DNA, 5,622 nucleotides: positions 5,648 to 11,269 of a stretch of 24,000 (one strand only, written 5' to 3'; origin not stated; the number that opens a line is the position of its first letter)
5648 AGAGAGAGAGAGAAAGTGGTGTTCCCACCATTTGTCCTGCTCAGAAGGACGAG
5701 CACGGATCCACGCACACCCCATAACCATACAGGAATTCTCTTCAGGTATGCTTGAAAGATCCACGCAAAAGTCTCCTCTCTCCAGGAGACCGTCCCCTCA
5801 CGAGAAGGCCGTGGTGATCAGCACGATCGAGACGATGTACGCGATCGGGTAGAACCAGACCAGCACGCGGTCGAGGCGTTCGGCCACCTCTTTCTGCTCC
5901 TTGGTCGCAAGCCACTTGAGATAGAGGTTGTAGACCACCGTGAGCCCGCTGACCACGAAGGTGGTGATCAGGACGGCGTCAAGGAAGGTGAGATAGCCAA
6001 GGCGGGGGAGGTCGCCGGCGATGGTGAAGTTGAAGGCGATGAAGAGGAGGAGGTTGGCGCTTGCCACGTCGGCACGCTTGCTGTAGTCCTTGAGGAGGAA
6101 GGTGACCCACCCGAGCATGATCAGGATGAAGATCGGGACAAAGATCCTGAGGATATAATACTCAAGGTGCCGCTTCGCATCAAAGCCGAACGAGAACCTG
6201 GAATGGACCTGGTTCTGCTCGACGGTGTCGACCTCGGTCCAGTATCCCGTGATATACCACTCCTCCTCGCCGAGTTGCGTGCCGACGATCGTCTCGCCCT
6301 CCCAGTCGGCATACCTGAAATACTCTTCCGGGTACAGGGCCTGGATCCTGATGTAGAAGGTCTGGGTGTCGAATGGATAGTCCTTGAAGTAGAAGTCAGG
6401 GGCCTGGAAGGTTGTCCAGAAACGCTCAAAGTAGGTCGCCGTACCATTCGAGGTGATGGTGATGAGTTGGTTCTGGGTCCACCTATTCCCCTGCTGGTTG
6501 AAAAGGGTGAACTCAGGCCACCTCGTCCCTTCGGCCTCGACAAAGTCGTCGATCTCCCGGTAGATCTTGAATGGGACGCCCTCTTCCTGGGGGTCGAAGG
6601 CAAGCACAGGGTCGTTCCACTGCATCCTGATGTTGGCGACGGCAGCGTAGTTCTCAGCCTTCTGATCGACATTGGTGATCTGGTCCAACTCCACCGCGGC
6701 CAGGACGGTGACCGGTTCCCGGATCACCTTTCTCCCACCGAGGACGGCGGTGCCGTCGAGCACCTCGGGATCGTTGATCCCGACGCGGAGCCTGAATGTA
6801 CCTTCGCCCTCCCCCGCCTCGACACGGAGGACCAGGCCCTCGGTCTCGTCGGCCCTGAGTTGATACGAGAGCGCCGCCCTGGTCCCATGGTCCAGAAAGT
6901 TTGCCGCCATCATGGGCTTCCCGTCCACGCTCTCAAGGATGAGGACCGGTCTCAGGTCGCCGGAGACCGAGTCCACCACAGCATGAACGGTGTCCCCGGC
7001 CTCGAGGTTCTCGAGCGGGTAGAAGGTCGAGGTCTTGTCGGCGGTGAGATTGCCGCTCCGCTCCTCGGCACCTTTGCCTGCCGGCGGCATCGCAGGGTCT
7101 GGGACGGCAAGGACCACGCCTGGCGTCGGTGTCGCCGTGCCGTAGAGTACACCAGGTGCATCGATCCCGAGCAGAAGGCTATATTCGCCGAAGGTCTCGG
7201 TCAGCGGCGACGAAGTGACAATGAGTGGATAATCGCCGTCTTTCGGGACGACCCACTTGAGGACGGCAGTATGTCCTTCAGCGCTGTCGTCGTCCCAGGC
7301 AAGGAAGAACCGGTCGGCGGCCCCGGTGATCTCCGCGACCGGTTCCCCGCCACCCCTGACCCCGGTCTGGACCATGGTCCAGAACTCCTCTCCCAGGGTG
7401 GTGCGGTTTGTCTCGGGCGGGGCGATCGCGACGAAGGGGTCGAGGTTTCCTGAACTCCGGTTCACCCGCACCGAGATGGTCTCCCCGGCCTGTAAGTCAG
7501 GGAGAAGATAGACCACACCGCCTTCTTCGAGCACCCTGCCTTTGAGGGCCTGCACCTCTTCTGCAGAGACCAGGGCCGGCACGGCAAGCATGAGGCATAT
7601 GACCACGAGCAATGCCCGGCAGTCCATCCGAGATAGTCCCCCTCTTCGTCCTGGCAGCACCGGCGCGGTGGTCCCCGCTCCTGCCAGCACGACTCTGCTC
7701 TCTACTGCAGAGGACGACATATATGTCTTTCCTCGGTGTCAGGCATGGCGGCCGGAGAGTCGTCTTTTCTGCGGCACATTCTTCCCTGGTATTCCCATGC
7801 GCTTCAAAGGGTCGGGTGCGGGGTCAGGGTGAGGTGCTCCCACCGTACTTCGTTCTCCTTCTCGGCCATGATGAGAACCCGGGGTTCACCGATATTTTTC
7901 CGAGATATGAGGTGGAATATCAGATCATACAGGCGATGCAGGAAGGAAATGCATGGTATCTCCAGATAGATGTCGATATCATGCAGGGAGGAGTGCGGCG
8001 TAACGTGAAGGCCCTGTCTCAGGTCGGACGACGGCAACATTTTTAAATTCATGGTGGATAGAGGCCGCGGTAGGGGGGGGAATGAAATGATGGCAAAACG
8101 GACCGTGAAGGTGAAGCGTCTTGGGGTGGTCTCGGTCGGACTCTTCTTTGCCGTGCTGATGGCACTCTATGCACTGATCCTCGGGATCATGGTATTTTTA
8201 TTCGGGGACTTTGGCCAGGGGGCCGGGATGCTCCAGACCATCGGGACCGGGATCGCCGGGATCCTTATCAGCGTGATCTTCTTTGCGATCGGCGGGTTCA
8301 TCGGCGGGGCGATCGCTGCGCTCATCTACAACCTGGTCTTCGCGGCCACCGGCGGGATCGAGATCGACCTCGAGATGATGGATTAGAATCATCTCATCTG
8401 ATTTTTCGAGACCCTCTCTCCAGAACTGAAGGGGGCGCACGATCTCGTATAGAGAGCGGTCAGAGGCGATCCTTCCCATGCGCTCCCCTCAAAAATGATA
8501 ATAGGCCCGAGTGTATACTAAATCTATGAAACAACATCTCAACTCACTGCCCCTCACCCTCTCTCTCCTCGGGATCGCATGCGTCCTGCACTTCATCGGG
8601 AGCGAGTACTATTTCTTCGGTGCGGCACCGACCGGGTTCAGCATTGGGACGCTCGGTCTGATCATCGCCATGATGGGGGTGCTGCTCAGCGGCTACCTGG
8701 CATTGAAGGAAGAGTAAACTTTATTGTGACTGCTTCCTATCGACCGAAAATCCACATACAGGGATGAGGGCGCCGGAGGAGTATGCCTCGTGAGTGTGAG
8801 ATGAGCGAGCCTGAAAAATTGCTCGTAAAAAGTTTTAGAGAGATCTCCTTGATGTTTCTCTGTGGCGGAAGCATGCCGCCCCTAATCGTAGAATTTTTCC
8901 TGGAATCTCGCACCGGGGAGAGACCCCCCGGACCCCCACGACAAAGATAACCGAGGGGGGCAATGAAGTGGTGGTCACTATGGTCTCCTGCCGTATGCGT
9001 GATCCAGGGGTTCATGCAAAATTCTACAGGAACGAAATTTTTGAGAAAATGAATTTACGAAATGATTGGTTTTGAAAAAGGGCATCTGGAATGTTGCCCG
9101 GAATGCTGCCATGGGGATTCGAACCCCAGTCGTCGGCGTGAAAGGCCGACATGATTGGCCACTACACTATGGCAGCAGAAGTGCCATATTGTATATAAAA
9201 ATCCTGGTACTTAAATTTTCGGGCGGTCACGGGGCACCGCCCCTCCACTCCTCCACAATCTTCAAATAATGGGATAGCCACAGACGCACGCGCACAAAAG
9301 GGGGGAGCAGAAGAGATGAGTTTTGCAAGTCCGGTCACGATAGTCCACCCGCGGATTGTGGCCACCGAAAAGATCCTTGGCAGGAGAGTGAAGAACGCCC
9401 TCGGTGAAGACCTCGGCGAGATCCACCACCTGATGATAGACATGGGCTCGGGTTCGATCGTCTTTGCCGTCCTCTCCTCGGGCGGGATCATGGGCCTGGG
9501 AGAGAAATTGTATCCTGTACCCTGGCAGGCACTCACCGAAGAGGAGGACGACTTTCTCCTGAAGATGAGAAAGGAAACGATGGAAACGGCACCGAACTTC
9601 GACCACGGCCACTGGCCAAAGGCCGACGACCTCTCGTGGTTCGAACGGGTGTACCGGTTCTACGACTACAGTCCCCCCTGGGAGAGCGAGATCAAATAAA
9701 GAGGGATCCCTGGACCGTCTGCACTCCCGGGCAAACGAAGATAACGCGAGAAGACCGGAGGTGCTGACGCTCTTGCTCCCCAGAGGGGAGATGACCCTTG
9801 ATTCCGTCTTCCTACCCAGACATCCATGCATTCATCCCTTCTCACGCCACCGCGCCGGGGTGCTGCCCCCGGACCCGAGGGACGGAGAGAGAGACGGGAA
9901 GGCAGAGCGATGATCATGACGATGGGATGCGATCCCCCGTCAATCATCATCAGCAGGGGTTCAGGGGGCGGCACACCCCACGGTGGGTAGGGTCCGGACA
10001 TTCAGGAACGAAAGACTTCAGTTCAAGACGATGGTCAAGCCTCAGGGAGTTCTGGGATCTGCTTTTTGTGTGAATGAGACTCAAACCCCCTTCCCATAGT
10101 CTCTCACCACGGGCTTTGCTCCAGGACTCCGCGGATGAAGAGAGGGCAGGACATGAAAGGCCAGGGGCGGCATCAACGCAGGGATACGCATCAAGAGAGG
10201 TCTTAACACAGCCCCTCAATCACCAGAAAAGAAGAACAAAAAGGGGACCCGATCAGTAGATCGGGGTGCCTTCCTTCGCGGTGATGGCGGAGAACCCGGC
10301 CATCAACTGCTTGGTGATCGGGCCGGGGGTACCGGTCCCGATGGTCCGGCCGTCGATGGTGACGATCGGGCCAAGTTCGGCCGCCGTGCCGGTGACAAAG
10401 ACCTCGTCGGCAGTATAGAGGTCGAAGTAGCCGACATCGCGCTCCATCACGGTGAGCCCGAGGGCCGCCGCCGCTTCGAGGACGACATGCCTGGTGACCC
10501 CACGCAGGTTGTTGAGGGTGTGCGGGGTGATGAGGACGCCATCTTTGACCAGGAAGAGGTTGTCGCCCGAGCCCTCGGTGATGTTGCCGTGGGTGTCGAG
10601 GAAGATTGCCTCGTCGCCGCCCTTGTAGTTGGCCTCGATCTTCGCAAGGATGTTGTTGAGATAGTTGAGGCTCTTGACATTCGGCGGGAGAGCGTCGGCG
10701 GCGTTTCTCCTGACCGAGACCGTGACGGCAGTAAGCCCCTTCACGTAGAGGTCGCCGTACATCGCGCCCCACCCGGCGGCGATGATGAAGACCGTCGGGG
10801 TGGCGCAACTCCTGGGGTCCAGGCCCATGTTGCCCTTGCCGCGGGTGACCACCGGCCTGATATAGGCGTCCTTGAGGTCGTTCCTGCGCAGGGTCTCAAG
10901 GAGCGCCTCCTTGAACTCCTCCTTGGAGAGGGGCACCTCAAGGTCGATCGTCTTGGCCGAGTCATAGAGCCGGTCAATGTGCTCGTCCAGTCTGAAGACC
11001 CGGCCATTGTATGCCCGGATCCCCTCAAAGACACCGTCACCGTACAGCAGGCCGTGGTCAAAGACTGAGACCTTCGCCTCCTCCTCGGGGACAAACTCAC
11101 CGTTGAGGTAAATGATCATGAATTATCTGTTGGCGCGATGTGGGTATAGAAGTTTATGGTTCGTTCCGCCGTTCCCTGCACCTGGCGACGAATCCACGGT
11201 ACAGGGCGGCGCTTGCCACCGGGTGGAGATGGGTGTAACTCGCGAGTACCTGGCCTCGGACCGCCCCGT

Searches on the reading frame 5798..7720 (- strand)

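Call 6: search_protein_families(library=pfam, proteins=[window:5798-7720:-])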
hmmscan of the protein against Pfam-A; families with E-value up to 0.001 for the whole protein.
window:5798-7720:- (640 aa): 1 family
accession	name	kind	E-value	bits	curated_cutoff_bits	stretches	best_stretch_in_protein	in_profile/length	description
PF02931.28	Neur_chan_LBD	-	6.5e-11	42.5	26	1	334-498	23-185/216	Neurotransmitter-gated ion-channel ligand binding domain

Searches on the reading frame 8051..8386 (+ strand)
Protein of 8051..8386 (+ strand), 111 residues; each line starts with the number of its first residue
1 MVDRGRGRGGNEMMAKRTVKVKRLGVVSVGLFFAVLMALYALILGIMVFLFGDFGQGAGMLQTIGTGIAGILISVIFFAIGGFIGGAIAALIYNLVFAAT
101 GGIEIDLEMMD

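Call 6: search_protein_families(library=pfam, proteins=[window:8051-8386:+])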
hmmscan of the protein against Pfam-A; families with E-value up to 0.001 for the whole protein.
window:8051-8386:+ (111 aa): 0 families

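Call 24: find_encoding_contigs(protein=window:8087-8386:+, flank=10000, max_places=10)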
Protein window:8087-8386:+ (99 aa): 1 contig read that carries it; 1 place shown.
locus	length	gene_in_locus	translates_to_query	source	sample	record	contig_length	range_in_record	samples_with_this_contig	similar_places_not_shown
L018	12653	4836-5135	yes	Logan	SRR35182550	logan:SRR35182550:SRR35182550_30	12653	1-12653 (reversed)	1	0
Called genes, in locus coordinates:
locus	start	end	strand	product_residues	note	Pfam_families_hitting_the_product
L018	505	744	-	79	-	-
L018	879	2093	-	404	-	PF00072:Response_reg, PF00989:PAS, PF13188:PAS_8 (weak), PF08448:PAS_4, PF13426:PAS_9 (faint)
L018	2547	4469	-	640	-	PF02931:Neur_chan_LBD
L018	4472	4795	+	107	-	-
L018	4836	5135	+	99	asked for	-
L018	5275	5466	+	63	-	-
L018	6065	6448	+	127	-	PF05239:PRC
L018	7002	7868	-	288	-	PF01063:Aminotran_4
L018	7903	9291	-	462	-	PF01656:CbiA, PF13500:AAA_26, PF07685:GATase_3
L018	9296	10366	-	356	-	PF00148:Oxidored_nitro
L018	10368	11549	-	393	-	PF27274:CfbE_C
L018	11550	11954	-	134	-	PF01903:CbiX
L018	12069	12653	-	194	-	?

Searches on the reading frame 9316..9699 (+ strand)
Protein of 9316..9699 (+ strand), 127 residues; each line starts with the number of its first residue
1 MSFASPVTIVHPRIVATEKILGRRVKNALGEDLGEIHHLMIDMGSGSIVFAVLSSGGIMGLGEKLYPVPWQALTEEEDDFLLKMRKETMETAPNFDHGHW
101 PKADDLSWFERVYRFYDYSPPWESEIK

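Call 6: search_protein_families(library=pfam, proteins=[window:9316-9699:+])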
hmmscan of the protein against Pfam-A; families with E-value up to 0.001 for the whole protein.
window:9316-9699:+ (127 aa): 1 family
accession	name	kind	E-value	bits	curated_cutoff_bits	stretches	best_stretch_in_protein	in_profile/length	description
PF05239.21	PRC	-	1.5e-08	35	21.2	1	19-87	8-76/78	PRC-barrel domain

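Call 23: find_encoding_contigs(protein=window:9316-9699:+, flank=10000, max_places=10)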
Protein window:9316-9699:+ (127 aa): 1 contig read that carries it; 1 place shown.
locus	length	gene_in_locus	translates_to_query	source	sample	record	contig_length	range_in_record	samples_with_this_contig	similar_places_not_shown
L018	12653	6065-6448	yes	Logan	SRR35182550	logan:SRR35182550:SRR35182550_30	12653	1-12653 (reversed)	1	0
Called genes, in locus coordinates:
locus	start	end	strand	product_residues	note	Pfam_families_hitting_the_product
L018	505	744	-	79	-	-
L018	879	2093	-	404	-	PF00072:Response_reg, PF00989:PAS, PF13188:PAS_8 (weak), PF08448:PAS_4, PF13426:PAS_9 (faint)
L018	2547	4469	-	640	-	PF02931:Neur_chan_LBD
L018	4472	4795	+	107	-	-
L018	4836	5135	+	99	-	-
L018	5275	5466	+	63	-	-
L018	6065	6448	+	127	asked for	PF05239:PRC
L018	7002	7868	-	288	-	PF01063:Aminotran_4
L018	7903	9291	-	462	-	PF01656:CbiA, PF13500:AAA_26, PF07685:GATase_3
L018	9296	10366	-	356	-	PF00148:Oxidored_nitro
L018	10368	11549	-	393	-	PF27274:CfbE_C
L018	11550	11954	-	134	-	PF01903:CbiX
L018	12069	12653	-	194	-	?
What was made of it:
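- Tried and rejected: Look-ups of the PRC-barrel and 99-aa proteins returned only the window's own strain (calls 23, 24).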

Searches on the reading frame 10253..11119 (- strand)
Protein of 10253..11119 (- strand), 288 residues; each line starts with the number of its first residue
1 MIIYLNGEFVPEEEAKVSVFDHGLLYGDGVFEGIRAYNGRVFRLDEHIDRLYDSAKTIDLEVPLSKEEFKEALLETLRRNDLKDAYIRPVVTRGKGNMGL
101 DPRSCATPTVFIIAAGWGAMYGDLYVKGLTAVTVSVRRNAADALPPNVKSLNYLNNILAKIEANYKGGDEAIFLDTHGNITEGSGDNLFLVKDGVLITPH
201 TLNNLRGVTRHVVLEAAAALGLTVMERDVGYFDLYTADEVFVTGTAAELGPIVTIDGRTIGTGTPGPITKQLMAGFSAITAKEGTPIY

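Call 7: search_protein_families(library=pfam, proteins=[window:10253-11119:-])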
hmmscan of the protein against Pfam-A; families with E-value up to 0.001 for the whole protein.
window:10253-11119:- (288 aa): 1 family
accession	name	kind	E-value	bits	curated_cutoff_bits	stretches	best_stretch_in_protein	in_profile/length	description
PF01063.24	Aminotran_4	-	8.7e-62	209.3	28.5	1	29-255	1-223/223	Amino-transferase class IV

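Call 50: find_homologous_proteins(query=window:10253-11119:-, max_evalue=1e-60)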
Query window:10253-11119:- (288 aa): 7966 proteins with E <= 1e-60 among 8000 candidates; the best 120 are listed.
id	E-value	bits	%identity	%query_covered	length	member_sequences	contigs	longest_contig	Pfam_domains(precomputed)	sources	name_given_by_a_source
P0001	5.3e-186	635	99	100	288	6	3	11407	PF01063.25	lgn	-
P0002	2.4e-165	567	86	100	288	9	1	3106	PF01063.25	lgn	-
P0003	2.1e-157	541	81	100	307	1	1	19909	PF01063.25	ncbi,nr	ncbi:MAG: branched-chain amino acid aminotransferase [Methanofollis sp.]|nr:branched-chain amino aci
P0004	2.4e-157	541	82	100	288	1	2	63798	PF01063.25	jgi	-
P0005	2.6e-157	540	82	100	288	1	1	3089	PF01063.25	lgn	-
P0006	3.9e-157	540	81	100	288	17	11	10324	PF01063.25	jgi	-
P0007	2.7e-156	537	82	100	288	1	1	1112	PF01063.25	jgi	-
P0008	6.5e-156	536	80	100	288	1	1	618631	PF01063.25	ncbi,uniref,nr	ncbi:branched-chain-amino-acid transaminase [Methanofollis fontis]|uniref:Branched-chain-amino-acid 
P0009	6.7e-156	536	82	100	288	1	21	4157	PF01063.25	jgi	-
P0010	9.3e-156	535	82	100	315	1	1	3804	PF01063.25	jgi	-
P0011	3.3e-155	534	81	100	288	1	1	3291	PF01063.25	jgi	-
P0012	3.3e-151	520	80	100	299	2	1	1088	PF01063.25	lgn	-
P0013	2.3e-149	514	78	100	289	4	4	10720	PF01063.25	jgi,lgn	jgi:branched-chain amino acid aminotransferase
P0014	6.0e-149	513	78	100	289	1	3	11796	PF01063.25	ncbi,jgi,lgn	-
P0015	9.1e-149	512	78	100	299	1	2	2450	PF01063.25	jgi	jgi:branched-chain amino acid aminotransferase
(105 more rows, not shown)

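Call 51: find_encoding_contigs(protein=P0001, flank=10000, max_places=6)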
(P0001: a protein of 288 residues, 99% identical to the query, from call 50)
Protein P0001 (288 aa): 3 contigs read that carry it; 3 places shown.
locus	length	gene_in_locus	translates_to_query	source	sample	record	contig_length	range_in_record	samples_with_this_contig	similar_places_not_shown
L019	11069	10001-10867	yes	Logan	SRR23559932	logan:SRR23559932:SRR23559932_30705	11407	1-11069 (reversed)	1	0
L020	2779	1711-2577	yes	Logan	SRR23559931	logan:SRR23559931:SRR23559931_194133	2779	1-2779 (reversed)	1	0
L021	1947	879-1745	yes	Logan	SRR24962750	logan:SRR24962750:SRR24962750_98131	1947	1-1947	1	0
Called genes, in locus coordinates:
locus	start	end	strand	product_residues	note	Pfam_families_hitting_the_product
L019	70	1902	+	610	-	-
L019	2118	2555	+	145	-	PF13248:Zn_ribbon_3 (weak)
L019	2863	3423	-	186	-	PF04289:DUF447_N, PF20766:DUF447_C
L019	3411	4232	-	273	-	PF01874:CitG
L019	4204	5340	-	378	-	PF01207:Dus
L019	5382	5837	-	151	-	-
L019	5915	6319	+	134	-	PF01903:CbiX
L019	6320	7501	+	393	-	PF27274:CfbE_C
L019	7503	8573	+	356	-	PF00148:Oxidored_nitro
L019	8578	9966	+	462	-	PF01656:CbiA, PF13500:AAA_26, PF07685:GATase_3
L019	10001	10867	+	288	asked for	PF01063:Aminotran_4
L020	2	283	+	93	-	?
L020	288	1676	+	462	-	PF01656:CbiA, PF13500:AAA_26, PF07685:GATase_3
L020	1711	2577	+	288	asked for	PF01063:Aminotran_4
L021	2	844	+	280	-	?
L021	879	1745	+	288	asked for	PF01063:Aminotran_4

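Call 52: find_encoding_contigs(protein=P0004, flank=10000, max_places=3)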
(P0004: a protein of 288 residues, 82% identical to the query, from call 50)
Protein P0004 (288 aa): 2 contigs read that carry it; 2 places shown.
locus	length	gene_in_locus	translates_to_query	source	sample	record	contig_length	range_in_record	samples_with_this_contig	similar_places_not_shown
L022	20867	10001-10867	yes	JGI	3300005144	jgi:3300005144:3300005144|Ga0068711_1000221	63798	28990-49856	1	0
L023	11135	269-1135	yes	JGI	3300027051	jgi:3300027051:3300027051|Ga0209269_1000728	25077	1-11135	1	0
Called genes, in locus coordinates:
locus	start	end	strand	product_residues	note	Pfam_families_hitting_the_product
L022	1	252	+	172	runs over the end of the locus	PF07790:Pilin_N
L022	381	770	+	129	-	PF07790:Pilin_N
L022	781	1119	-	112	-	PF12838:Fer4_7 (weak), PF13183:Fer4_8 (faint), PF00037:Fer4 (weak), PF12797:Fer4_2 (faint), PF12837:Fer4_6 (faint), PF13187:Fer4_9, PF13237:Fer4_10 (weak), PF14697:Fer4_21 (weak), +1 more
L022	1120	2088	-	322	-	PF03599:CdhD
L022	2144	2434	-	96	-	PF04014:MazE_antitoxin (weak)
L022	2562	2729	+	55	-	-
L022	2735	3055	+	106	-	PF01906:YbjQ_1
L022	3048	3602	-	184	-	PF04289:DUF447_N, PF20766:DUF447_C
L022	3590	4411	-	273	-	PF01874:CitG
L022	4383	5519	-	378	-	PF01207:Dus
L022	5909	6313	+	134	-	PF01903:CbiX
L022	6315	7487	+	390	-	PF27274:CfbE_C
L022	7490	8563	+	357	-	PF00148:Oxidored_nitro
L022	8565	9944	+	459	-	PF01656:CbiA, PF13500:AAA_26, PF07685:GATase_3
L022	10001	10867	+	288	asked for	PF01063:Aminotran_4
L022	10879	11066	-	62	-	-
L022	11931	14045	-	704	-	PF13809:Tubulin_2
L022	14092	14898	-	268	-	-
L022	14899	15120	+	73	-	-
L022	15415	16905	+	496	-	-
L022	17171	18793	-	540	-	PF00005:ABC_tran, PF00528:BPD_transp_1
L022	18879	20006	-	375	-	PF14947:HTH_45 (faint)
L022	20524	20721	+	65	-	-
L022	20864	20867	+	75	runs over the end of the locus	-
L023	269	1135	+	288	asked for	PF01063:Aminotran_4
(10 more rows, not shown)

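Call 53: find_encoding_contigs(protein=P0008, flank=10000, max_places=2)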
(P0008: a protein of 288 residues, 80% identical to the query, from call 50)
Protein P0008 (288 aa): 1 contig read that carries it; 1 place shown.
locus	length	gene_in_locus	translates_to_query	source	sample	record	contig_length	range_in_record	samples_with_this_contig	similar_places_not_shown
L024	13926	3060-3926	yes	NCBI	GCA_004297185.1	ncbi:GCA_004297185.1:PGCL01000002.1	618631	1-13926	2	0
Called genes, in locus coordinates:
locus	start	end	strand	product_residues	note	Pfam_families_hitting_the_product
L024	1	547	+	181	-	PF27274:CfbE_C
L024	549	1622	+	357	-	PF00148:Oxidored_nitro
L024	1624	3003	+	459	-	PF01656:CbiA, PF13500:AAA_26, PF07685:GATase_3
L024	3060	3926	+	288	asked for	PF01063:Aminotran_4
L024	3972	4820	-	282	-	PF00892:EamA, PF03151:TPT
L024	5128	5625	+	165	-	PF05239:PRC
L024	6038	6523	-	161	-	PF03130:HEAT_PBS (faint), PF13646:HEAT_2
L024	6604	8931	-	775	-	PF09339:HTH_IclR (weak), PF00989:PAS (weak), PF08448:PAS_4, PF13426:PAS_9, PF00989:PAS, PF13188:PAS_8 (weak), PF08448:PAS_4 (weak), PF13188:PAS_8, +2 more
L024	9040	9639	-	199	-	PF02525:Flavodoxin_2, PF03358:FMN_red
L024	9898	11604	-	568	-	PF02745:MCR_alpha_N, PF02249:MCR_alpha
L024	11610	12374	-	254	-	PF02240:MCR_gamma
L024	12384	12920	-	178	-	PF02505:MCR_D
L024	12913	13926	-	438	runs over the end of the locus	PF02783:MCR_beta_N, PF02241:MCR_beta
